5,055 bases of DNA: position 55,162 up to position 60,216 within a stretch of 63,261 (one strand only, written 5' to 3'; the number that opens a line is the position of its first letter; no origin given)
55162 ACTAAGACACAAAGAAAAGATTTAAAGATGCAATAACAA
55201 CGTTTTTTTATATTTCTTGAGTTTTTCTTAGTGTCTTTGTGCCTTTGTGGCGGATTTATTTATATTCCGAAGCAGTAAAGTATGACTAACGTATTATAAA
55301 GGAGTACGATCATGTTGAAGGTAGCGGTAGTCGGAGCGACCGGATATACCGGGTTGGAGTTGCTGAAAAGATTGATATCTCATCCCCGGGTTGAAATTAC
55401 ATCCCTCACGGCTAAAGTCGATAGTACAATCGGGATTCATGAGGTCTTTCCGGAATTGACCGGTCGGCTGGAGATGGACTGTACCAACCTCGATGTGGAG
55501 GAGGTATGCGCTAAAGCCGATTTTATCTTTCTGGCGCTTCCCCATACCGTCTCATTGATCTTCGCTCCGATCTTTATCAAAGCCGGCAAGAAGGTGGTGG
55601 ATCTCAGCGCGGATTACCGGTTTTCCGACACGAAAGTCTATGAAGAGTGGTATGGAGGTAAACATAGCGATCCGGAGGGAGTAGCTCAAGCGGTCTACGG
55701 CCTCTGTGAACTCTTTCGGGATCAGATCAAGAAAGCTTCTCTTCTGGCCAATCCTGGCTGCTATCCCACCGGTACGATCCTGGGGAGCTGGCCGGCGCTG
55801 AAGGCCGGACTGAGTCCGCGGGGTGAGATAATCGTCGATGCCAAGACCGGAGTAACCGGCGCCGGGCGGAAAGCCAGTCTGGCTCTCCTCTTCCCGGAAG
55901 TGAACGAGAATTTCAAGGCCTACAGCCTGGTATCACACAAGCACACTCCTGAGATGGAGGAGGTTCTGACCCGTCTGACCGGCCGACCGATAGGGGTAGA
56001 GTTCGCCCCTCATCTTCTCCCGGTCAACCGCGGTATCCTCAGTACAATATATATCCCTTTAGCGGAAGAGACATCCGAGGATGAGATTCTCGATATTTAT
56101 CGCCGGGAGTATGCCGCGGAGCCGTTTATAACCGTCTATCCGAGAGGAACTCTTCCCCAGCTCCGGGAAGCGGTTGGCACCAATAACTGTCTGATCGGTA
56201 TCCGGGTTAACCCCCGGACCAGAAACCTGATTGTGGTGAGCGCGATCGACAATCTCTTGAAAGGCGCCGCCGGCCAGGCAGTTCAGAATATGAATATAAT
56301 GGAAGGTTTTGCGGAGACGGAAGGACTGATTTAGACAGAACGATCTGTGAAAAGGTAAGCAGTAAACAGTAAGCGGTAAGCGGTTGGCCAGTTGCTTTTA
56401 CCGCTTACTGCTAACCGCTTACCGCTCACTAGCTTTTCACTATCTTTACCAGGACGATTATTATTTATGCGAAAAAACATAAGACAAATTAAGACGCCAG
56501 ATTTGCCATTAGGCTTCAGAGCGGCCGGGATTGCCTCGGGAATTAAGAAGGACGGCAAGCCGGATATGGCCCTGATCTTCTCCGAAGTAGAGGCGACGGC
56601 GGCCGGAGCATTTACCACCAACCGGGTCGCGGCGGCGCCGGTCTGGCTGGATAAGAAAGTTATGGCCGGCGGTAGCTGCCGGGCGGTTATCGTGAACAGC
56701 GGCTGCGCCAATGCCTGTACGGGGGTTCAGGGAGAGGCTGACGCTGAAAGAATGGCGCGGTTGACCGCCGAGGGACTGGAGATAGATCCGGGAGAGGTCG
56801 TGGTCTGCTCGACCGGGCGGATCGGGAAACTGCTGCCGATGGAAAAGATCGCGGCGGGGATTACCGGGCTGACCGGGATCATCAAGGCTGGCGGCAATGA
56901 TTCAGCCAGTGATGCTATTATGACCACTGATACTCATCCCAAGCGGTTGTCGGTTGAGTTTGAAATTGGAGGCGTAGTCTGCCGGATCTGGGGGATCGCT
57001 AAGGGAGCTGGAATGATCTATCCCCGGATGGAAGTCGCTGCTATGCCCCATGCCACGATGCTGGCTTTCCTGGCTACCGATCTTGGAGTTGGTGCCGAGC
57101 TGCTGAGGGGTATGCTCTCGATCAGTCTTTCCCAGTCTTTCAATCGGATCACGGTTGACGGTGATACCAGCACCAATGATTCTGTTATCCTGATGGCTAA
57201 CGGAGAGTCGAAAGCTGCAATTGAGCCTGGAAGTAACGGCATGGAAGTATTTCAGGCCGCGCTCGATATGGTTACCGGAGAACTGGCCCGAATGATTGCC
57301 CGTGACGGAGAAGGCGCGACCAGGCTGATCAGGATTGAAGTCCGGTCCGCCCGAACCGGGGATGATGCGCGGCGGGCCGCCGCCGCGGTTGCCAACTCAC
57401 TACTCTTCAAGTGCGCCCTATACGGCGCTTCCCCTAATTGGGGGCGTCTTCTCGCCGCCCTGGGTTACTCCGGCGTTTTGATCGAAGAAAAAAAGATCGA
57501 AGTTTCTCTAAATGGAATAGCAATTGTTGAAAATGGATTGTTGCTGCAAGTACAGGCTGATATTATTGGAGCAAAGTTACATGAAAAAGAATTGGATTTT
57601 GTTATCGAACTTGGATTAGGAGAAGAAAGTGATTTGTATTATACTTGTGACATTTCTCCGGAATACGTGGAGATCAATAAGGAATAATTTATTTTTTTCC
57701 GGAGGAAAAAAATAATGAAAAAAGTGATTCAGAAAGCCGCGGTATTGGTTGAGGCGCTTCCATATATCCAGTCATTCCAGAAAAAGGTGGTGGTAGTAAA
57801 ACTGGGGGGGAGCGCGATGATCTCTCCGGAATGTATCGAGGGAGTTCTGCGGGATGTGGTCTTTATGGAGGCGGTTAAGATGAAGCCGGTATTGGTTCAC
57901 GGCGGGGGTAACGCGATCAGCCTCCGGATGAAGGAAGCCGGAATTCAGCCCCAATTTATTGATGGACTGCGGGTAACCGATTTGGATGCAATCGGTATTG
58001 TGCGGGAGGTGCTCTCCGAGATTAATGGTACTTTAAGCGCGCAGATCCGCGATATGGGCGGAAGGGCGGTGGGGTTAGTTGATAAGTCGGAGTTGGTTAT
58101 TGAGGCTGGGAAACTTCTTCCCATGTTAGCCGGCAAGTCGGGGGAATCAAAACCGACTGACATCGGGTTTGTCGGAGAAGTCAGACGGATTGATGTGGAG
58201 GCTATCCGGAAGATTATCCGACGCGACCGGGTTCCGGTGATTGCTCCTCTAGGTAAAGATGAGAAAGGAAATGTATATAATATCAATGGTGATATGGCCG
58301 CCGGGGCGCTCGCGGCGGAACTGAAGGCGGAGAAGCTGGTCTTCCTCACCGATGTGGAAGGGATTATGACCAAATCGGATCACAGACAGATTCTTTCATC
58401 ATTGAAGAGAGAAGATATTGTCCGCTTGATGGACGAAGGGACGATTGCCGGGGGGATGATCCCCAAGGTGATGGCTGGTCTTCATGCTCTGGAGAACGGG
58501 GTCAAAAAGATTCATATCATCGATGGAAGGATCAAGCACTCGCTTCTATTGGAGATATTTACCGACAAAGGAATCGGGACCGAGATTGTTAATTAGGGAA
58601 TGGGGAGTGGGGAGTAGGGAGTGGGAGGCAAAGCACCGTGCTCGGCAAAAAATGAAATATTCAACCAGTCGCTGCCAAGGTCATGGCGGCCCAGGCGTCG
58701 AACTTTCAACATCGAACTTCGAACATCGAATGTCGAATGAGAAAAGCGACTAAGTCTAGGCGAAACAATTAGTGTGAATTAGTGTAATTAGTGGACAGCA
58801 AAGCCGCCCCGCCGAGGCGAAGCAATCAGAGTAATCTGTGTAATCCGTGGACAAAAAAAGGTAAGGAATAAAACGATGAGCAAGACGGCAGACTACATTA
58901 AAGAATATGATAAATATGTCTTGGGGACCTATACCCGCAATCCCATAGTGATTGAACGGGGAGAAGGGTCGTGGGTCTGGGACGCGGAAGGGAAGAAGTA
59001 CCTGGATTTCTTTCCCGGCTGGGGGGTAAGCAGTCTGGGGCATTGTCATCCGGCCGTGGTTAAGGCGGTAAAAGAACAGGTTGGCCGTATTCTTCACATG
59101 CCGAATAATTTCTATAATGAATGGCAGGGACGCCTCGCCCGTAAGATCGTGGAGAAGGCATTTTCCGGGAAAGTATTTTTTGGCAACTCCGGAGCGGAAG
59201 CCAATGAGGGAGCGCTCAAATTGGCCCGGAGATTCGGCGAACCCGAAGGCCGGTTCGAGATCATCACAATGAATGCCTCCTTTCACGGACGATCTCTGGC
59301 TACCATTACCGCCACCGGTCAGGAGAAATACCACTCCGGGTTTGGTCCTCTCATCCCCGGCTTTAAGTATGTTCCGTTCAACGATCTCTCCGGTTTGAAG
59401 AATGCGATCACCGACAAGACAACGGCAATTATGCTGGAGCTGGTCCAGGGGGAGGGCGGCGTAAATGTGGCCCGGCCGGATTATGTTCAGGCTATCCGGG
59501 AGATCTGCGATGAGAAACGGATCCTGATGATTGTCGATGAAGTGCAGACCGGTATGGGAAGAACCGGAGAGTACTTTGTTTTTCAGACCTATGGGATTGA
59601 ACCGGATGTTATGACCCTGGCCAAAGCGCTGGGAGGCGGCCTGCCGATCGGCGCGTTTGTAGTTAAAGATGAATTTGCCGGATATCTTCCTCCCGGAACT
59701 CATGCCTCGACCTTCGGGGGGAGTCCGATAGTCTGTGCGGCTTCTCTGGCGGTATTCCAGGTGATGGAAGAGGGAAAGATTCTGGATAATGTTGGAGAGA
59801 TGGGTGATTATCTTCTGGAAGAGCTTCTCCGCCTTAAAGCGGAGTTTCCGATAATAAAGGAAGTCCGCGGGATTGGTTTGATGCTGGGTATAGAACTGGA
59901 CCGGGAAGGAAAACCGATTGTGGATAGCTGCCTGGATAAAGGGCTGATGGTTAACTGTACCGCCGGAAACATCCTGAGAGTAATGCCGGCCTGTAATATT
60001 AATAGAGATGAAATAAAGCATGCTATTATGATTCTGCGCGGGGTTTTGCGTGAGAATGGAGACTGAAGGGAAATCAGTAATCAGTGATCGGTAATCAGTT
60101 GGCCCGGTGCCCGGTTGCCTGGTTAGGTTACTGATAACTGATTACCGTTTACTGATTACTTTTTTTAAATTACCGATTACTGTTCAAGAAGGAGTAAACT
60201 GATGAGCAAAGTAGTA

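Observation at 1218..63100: Modular 'word-palindromes' fill almost every intergenic gap (families A-L plus shared modules)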

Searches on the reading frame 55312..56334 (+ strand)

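Call 50: search_protein_families(library=pfam, max_evalue=0.00001, proteins=[window:55312-56334:+])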
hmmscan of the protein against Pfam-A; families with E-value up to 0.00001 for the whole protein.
window:55312-56334:+ (340 aa): 3 families
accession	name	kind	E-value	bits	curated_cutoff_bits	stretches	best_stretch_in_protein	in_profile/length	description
PF22698.1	Semialdhyde_dhC_1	-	2.7e-57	193.7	27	1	150-314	1-165/165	Semialdehyde dehydrogenase, dimerisation domain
PF01118.30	Semialdhyde_dh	-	1.7e-28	99.9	26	1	3-142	1-121/121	Semialdehyde dehydrogenase, NAD binding domain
PF02774.23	Semialdhyde_dhC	-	3.2e-24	86.5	26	1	171-317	12-184/184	Semialdehyde dehydrogenase, dimerisation domain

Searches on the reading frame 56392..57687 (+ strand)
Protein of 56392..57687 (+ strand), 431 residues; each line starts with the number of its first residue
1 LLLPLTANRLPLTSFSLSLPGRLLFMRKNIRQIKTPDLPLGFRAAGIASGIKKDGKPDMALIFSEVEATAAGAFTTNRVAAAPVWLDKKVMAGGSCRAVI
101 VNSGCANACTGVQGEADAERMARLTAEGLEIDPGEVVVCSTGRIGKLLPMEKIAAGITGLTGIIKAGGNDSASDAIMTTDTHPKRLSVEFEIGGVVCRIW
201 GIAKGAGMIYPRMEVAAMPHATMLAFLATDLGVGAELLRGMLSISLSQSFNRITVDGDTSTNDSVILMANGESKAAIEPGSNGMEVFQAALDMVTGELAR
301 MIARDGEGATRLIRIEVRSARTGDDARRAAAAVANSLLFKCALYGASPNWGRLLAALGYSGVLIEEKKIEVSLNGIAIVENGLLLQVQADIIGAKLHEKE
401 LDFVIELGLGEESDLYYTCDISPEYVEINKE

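Call 50: search_protein_families(library=pfam, max_evalue=0.00001, proteins=[window:56392-57687:+])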
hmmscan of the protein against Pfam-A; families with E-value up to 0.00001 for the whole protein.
window:56392-57687:+ (431 aa): 1 family
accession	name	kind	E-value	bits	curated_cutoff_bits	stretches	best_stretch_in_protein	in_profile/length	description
PF01960.23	ArgJ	-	3.3e-132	441.2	32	1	43-430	1-373/377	ArgJ family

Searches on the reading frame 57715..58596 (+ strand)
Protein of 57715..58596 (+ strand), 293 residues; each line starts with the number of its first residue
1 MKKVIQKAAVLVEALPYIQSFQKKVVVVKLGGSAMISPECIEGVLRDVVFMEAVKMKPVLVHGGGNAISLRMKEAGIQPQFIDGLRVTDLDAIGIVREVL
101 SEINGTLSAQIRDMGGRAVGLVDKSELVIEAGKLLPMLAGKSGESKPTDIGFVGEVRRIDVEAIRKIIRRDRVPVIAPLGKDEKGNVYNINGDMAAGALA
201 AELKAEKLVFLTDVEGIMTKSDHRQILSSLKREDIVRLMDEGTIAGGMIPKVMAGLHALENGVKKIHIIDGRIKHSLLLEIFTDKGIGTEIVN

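Call 50: search_protein_families(library=pfam, max_evalue=0.00001, proteins=[window:57715-58596:+])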
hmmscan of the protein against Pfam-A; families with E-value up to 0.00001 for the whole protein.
window:57715-58596:+ (293 aa): 1 family
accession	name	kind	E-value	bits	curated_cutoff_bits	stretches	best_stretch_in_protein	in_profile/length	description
PF00696.33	AA_kinase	-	3.7e-44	151.6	24.9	1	24-270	1-234/234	Amino acid kinase family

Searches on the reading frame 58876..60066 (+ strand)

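Call 75: search_protein_families(library=pfam, max_evalue=0.00001, proteins=[window:58876-60066:+])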
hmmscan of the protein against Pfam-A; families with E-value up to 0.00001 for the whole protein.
window:58876-60066:+ (396 aa): 1 family
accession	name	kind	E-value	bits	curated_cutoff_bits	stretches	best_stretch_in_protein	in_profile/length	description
PF00202.27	Aminotran_3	-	2.9e-114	382.3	30.5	1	22-389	9-401/403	Aminotransferase class-III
